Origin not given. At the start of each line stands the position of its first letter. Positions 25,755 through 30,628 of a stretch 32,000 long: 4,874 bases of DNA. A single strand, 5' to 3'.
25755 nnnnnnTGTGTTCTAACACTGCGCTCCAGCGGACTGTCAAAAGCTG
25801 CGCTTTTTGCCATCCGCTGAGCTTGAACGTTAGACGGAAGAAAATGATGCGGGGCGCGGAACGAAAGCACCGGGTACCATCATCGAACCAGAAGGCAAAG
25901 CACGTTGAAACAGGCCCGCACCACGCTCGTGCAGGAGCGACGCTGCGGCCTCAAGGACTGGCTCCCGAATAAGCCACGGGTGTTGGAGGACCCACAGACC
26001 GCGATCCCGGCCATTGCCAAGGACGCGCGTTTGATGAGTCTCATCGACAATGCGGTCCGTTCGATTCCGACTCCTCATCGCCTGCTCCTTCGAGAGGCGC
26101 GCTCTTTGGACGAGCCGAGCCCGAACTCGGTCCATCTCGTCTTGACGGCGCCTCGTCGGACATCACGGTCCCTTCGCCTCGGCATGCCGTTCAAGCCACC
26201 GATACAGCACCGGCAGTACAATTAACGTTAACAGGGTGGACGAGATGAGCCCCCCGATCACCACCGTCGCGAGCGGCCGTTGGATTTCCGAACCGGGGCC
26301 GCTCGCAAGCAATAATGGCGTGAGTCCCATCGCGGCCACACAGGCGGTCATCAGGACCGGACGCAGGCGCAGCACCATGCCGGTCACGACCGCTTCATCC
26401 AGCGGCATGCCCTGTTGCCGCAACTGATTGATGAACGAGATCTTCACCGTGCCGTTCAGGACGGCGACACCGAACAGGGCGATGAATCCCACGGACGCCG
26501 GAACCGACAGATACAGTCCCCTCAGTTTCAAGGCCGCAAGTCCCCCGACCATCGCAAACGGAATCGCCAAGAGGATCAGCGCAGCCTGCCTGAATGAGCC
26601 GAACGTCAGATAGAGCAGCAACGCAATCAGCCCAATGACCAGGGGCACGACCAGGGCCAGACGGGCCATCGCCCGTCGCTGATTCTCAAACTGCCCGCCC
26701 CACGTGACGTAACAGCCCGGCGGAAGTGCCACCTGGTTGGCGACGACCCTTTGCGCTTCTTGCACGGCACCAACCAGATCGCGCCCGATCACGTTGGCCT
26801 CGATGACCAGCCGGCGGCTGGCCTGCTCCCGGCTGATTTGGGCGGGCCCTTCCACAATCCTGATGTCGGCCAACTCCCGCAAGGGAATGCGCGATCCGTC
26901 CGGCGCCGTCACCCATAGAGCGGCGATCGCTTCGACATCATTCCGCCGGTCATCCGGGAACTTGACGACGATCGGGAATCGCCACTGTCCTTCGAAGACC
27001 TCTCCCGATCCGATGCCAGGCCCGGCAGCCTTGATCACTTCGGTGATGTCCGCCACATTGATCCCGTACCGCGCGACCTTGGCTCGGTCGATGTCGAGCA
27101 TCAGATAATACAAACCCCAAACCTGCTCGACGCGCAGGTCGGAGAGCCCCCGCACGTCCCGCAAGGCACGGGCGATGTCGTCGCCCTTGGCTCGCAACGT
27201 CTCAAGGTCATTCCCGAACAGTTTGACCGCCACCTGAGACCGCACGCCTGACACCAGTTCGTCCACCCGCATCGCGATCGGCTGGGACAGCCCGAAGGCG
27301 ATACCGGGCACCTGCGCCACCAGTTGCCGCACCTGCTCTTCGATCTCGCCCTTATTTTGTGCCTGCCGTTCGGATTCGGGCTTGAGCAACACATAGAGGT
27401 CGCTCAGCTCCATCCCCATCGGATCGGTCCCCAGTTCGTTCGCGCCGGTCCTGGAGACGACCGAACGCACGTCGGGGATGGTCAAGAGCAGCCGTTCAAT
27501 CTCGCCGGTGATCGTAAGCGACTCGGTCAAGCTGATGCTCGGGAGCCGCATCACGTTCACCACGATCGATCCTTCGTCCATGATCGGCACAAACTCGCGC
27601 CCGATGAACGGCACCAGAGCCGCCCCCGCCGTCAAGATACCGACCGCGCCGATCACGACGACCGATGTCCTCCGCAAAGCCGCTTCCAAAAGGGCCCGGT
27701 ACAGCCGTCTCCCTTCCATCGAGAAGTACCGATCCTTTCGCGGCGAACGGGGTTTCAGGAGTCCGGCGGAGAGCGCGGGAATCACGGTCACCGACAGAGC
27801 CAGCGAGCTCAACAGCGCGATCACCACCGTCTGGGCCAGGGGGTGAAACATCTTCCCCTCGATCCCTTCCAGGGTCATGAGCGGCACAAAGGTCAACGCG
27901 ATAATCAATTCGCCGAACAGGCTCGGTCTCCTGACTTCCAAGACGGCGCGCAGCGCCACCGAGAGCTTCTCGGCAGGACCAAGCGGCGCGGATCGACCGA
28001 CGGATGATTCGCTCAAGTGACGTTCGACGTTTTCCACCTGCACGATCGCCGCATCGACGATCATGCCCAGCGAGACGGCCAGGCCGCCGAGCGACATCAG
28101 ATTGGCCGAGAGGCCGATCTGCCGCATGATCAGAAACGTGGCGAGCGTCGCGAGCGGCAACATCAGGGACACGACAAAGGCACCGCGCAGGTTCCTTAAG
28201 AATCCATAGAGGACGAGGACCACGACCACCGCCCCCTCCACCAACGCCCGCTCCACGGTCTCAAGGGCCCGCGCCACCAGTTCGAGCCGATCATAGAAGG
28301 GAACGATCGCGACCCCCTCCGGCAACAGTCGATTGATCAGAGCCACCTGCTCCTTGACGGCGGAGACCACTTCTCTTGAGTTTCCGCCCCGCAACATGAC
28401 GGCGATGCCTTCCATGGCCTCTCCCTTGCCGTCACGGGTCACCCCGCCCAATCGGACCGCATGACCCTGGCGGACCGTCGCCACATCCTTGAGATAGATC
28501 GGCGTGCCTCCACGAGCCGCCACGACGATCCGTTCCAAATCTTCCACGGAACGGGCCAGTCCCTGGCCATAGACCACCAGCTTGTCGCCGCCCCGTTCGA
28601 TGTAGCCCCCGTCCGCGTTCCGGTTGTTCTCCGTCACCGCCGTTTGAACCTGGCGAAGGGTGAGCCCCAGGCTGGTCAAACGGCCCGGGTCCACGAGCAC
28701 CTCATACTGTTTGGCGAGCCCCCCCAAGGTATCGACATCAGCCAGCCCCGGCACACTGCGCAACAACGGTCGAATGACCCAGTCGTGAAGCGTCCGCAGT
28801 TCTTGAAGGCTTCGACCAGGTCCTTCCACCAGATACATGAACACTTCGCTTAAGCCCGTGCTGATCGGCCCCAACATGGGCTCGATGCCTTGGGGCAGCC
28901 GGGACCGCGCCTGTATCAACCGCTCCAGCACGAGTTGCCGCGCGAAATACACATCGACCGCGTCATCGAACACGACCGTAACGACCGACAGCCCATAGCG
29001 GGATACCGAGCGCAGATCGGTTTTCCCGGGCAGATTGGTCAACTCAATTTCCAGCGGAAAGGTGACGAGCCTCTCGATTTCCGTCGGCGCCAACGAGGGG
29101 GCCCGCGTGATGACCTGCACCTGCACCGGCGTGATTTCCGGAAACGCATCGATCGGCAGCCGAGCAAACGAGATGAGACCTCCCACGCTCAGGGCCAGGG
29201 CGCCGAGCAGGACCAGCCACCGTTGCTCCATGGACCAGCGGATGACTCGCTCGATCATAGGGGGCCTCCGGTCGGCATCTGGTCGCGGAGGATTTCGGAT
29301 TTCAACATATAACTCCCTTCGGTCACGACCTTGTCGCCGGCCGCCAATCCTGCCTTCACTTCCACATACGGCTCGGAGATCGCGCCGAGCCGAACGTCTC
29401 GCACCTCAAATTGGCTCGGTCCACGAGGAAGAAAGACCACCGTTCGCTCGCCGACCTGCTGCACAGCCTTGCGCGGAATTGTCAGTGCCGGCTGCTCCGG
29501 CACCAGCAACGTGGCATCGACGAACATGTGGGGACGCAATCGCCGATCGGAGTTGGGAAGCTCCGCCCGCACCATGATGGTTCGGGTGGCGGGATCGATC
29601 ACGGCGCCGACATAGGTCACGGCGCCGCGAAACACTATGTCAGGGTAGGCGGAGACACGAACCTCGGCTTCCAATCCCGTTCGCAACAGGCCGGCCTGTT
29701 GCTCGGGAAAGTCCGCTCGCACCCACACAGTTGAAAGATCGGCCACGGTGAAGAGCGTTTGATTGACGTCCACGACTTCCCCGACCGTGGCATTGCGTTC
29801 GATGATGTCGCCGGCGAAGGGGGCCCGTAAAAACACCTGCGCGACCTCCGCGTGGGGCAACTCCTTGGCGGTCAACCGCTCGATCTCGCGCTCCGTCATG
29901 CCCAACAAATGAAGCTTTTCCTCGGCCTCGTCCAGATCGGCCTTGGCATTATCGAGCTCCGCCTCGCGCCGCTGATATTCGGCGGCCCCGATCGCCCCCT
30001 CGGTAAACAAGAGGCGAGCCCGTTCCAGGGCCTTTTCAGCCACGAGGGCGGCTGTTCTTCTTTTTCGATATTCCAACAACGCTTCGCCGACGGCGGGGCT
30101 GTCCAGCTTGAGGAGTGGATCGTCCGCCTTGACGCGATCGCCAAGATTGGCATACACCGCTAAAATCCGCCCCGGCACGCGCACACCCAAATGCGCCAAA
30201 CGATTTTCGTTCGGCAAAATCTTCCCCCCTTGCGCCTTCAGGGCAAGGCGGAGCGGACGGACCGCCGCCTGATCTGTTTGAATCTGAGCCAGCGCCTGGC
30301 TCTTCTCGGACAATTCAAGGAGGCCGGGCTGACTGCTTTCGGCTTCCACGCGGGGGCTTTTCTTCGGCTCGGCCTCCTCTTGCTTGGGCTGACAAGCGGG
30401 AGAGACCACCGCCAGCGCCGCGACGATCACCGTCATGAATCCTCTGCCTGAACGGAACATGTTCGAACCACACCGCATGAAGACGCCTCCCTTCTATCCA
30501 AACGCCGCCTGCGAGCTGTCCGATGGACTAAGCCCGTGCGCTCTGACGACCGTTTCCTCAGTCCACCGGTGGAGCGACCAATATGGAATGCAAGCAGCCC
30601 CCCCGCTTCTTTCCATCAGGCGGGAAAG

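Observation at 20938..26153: Decayed integron with the integrase fragment co-oriented with at least three attC-bounded cassettes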

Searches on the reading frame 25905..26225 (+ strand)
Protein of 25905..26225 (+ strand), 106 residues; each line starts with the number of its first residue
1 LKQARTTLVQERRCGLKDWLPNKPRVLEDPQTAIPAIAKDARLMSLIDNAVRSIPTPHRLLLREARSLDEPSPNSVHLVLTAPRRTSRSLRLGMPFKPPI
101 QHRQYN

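Call 4: search_protein_families(library=ncbifam, proteins=[window:25905-26225:+], max_evalue=0.01)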
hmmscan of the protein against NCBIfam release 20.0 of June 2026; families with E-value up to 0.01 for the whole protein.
window:25905-26225:+ (106 aa): 0 families

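Call 5: search_protein_families(library=pfam, proteins=[window:25905-26225:+], max_evalue=0.01)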
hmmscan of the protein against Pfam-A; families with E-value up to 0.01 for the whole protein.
window:25905-26225:+ (106 aa): 0 families

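Call 44: search_protein_families(library=pfam, proteins=[window:25905-26162:+], max_evalue=1)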
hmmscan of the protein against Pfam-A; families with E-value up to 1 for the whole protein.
window:25905-26162:+ (86 aa): 0 families

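Call 51: find_homologous_proteins(query=window:25905-26225:+, max_evalue=0.001)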
Query window:25905-26225:+ (106 aa): 21 proteins with E <= 0.001 among 26 candidates.
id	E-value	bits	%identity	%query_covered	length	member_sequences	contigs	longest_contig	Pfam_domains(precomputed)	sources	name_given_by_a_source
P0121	8.6e-63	227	100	100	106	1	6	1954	-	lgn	-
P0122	1.8e-41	158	83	91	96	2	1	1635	-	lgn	-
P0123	1.5e-28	117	75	78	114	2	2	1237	-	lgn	-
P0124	1.3e-24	104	86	59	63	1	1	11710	-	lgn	-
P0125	2.3e-21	94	64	78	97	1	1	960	-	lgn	-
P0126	1.4e-20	91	63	76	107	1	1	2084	-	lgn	-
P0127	2.4e-20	90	61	78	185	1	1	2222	PF01555.25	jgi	jgi:DNA modification methylase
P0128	3.0e-16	77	62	64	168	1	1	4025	-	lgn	-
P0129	7.0e-15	73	53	72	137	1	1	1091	-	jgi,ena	-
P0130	2.0e-14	71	76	48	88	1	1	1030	-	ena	-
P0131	9.9e-14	69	56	64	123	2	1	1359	-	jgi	jgi:modification methylase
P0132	2.6e-12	65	52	73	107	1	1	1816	-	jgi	jgi:modification methylase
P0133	8.9e-12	63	56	66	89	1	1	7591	-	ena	-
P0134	1.6e-11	62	54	64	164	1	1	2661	PF01555.25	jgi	jgi:hypothetical protein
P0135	1.6e-11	62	55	63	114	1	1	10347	-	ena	-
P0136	2.1e-11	62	53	64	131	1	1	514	PF01555.25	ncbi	-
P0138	6.4e-11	60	56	64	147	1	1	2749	PF01555.25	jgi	jgi:modification methylase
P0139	4.6e-10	57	50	64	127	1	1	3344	PF01555.25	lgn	-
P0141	3.9e-8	51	47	64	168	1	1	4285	PF01555.25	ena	-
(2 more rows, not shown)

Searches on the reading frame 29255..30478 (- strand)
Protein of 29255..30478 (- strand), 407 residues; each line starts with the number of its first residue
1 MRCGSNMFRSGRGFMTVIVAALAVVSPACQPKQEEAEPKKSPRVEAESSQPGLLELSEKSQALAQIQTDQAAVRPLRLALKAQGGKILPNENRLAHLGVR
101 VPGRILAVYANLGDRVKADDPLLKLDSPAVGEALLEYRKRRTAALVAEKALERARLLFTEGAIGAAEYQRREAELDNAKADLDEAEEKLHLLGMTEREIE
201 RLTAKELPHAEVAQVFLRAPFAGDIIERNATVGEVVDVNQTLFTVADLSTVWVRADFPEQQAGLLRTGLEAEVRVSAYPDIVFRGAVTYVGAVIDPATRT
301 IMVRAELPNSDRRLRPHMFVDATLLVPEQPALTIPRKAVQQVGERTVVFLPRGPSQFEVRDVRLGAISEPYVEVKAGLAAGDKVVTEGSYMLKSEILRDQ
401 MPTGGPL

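Call 44: search_protein_families(library=pfam, proteins=[window:29255-30478:-], max_evalue=1)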
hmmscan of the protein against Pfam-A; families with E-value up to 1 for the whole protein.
window:29255-30478:- (407 aa): 5 families
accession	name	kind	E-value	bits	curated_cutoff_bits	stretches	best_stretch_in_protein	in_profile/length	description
PF16576.10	HlyD_D23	-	5.6e-54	183.1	30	1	85-320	10-214/214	Barrel-sandwich domain of CusB or HlyD membrane-fusion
PF13437.12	HlyD_3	-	3.2e-23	82.9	22.2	1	217-315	2-104/106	HlyD family secretion protein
PF13533.13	Biotin_lipoyl_2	-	0.0051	17.1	29.8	1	100-126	6-32/32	Biotin-lipoyl like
PF00364.28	Biotin_lipoyl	-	0.0053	17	22.1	0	102-124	50-72/73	Biotin-requiring enzyme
PF02321.23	OEP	-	0.35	11.1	22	1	142-190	128-176/187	Outer membrane efflux protein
